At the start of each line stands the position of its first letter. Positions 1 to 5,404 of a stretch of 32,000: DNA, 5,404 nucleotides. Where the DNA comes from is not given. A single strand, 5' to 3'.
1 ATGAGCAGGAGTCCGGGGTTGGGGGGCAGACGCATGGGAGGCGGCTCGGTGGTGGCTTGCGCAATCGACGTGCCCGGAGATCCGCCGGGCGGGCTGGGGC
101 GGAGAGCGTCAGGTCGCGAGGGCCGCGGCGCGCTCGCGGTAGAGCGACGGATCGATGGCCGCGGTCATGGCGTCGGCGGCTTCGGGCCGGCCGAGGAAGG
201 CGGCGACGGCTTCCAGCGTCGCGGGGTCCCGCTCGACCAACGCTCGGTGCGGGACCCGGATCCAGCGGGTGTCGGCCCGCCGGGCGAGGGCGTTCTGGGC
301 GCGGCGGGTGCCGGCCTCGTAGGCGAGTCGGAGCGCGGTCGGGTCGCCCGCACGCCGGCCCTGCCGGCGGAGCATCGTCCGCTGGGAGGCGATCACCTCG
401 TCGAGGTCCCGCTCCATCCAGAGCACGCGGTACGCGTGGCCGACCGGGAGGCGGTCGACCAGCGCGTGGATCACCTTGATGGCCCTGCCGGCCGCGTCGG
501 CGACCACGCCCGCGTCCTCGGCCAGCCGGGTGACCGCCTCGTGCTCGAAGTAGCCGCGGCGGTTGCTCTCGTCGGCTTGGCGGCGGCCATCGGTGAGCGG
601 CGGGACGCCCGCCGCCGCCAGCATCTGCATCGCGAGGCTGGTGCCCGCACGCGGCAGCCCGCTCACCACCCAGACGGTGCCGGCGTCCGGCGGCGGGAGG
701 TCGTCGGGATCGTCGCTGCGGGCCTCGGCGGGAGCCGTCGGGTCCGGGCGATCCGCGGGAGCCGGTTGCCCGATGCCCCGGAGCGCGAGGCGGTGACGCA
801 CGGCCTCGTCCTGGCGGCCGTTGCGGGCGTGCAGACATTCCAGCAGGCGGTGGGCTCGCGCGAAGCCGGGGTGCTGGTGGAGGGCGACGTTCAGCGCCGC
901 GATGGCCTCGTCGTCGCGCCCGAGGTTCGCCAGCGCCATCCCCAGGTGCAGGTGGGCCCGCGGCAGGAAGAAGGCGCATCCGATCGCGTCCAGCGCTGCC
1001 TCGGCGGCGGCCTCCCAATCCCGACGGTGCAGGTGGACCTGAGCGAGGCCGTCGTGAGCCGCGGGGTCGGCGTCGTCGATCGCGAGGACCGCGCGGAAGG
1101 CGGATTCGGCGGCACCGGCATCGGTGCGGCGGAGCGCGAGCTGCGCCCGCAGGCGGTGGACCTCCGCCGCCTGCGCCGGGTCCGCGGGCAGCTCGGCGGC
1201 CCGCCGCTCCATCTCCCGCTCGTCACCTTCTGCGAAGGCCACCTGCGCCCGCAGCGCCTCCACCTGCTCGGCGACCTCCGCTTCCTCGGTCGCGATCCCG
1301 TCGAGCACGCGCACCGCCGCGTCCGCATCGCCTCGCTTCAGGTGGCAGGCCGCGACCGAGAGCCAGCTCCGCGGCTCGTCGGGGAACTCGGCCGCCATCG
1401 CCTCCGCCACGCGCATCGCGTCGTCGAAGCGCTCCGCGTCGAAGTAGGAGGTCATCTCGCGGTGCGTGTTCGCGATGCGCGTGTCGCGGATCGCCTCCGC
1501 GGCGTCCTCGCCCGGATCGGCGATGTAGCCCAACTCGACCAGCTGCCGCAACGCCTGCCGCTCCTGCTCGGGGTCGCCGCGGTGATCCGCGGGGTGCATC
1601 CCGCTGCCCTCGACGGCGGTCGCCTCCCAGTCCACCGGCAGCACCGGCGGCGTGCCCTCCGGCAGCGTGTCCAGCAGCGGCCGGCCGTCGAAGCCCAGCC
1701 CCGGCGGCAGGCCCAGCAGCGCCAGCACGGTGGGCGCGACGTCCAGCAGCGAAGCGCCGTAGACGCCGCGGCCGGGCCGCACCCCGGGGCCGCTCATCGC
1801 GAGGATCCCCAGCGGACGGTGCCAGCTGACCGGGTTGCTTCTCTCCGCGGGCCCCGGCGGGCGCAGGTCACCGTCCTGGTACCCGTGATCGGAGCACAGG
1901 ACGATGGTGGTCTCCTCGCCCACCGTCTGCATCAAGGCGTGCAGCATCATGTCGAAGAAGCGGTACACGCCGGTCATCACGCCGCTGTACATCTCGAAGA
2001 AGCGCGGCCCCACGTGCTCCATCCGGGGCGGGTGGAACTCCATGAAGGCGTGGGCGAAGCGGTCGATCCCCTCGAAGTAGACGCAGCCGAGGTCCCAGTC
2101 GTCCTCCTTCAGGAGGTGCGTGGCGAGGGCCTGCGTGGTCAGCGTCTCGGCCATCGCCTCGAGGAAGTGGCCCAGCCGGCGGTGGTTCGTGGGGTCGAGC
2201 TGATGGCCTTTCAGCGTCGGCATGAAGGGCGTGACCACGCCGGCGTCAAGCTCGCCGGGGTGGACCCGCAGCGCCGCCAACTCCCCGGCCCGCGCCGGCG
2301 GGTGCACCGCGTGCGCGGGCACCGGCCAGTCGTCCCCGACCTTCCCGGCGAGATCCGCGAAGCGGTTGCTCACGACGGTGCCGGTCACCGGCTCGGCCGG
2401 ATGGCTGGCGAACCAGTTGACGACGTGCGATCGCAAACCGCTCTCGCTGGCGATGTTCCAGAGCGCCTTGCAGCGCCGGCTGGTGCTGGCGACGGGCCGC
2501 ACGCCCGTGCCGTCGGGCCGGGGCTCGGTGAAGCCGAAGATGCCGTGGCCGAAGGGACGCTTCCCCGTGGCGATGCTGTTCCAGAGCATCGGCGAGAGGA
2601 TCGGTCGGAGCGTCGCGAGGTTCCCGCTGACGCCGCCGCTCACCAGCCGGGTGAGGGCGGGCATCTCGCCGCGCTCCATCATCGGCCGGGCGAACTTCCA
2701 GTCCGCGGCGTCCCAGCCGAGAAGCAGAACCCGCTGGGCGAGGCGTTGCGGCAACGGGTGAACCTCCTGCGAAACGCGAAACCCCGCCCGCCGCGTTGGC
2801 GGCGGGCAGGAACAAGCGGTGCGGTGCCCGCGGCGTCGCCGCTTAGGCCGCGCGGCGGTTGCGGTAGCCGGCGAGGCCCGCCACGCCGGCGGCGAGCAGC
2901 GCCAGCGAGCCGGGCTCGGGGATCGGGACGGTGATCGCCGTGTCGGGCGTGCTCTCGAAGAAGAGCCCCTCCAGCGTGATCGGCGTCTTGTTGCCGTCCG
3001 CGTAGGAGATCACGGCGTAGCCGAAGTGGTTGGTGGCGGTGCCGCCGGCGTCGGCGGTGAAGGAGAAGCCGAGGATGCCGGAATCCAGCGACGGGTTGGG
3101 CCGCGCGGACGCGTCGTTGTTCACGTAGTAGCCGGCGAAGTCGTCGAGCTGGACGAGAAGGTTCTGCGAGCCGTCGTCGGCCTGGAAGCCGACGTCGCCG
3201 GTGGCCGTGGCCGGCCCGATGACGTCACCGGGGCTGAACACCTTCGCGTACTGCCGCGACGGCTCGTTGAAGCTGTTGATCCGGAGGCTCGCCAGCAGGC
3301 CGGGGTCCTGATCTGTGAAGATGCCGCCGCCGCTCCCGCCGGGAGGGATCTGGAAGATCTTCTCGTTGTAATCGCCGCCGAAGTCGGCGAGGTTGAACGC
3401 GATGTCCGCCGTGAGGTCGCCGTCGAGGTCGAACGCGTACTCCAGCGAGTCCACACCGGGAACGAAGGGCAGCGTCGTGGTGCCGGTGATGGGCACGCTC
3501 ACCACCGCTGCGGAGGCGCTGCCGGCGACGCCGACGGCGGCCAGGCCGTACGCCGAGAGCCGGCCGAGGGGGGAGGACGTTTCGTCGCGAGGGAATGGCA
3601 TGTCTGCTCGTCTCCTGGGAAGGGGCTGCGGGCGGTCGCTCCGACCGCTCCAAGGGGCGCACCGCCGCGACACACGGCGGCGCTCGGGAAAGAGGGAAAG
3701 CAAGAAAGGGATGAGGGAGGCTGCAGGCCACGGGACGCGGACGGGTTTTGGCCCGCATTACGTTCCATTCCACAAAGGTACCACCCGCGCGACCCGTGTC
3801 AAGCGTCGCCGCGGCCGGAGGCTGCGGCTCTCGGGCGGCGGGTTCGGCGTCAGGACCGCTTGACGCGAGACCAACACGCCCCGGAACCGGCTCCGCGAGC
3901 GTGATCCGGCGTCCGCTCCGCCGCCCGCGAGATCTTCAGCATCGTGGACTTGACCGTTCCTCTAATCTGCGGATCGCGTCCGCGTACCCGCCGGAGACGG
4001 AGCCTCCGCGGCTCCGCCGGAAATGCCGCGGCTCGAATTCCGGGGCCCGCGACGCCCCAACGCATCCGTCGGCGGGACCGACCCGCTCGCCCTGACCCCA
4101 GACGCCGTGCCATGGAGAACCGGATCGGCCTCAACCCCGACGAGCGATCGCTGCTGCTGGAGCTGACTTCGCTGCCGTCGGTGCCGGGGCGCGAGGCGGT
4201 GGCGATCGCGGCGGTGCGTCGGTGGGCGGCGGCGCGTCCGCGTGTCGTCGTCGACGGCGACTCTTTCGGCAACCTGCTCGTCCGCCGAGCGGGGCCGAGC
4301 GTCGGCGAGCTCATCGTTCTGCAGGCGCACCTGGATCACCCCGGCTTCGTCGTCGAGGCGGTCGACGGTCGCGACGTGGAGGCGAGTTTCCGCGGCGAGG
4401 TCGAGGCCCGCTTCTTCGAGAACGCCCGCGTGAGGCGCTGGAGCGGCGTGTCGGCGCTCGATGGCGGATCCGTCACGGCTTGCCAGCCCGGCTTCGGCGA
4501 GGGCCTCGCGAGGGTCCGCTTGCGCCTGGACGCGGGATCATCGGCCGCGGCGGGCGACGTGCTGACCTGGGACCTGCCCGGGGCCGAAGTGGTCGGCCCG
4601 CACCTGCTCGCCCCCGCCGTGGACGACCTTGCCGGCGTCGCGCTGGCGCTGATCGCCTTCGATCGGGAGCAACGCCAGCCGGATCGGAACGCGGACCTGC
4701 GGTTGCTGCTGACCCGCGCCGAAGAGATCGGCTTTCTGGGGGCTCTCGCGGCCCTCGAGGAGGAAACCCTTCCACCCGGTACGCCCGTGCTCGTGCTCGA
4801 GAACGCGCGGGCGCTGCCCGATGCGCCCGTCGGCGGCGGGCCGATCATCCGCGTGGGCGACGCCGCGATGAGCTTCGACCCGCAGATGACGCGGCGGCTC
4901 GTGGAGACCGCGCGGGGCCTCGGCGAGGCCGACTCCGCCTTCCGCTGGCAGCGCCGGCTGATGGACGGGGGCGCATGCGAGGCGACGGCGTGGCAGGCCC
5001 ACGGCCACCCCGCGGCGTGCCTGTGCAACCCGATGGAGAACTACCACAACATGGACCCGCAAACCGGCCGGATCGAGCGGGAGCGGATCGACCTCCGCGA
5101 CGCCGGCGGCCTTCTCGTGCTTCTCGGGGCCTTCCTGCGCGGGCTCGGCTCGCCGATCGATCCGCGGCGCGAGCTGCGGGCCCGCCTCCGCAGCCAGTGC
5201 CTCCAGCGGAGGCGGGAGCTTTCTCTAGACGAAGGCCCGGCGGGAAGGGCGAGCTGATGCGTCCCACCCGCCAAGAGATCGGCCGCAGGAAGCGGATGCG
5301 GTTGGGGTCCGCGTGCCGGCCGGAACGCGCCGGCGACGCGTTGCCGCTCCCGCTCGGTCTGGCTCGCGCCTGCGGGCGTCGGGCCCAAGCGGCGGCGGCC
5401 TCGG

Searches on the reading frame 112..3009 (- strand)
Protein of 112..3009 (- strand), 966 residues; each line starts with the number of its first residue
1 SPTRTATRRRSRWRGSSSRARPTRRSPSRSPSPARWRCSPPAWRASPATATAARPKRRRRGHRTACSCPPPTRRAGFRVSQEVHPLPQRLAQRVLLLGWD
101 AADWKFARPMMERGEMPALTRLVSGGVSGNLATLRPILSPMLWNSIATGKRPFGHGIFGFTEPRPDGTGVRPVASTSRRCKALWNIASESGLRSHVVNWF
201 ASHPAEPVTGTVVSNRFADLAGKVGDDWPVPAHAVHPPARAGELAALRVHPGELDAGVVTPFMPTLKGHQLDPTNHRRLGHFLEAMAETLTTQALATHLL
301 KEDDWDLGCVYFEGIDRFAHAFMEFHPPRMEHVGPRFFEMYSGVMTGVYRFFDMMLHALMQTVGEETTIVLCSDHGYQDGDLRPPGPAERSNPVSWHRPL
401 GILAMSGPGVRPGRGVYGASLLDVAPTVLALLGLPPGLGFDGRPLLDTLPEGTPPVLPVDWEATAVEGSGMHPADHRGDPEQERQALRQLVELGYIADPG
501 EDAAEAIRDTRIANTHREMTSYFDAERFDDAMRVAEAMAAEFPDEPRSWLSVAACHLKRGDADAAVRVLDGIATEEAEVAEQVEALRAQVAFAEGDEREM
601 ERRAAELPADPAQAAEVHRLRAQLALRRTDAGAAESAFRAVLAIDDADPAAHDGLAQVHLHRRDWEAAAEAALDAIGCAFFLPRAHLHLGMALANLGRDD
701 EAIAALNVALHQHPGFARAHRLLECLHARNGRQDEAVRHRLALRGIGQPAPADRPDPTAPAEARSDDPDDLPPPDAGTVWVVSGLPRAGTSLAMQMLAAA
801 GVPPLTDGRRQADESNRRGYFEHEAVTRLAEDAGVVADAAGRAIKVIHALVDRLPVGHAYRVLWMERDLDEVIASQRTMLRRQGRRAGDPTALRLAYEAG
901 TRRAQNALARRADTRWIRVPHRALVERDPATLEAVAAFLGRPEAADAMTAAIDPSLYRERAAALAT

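Call 62: search_protein_families(library=pfam, proteins=[window:112-3009:-], max_evalue=0.00001)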
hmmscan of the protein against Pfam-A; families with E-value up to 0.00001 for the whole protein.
window:112-3009:- (966 aa): 7 families
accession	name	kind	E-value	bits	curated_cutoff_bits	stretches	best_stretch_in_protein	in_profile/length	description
PF01663.27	Phosphodiest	-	5.1e-23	82.7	23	1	94-380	1-224/342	Type I phosphodiesterase / nucleotide pyrophosphatase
PF14559.12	TPR_19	-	1.4e-11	45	25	1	523-589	2-67/68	Tetratricopeptide repeat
PF07719.23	TPR_2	-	2.2e-07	30.9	27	0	683-714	1-32/34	Tetratricopeptide repeat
PF13469.12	Sulfotransfer_3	-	4.8e-07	30.7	27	0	861-942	126-213/216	Sulfotransferase family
PF13432.12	TPR_16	-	5.9e-07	30.3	32.7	0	520-572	5-57/65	Tetratricopeptide repeat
PF13174.12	TPR_6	-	3e-06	28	26.3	0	685-714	2-31/33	Tetratricopeptide repeat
PF12895.13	ANAPC3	-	7.1e-06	26.7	27.2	0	526-572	3-49/82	Anaphase-promoting complex, cyclosome, subunit 3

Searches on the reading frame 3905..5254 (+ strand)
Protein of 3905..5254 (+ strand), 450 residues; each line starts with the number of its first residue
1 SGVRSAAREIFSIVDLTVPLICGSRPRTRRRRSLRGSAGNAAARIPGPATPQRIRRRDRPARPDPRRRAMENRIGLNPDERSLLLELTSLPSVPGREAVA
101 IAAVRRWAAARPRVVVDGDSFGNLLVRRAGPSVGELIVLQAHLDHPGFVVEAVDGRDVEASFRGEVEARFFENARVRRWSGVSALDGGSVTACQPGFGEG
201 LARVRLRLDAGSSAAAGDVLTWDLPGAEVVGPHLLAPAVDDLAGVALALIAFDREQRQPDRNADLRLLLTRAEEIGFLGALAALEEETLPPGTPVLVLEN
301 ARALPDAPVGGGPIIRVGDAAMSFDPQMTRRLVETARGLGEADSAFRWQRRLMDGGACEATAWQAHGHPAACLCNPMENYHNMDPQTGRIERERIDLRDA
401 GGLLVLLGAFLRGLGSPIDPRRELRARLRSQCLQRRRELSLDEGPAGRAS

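Call 62: search_protein_families(library=pfam, proteins=[window:3905-5254:+], max_evalue=0.00001)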
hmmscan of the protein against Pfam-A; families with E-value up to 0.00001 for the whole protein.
window:3905-5254:+ (450 aa): 1 family
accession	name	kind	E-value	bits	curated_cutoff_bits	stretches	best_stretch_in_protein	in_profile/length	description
PF05343.19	Peptidase_M42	-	2.4e-15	56.8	23.2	1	216-382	110-276/292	M42 glutamyl aminopeptidase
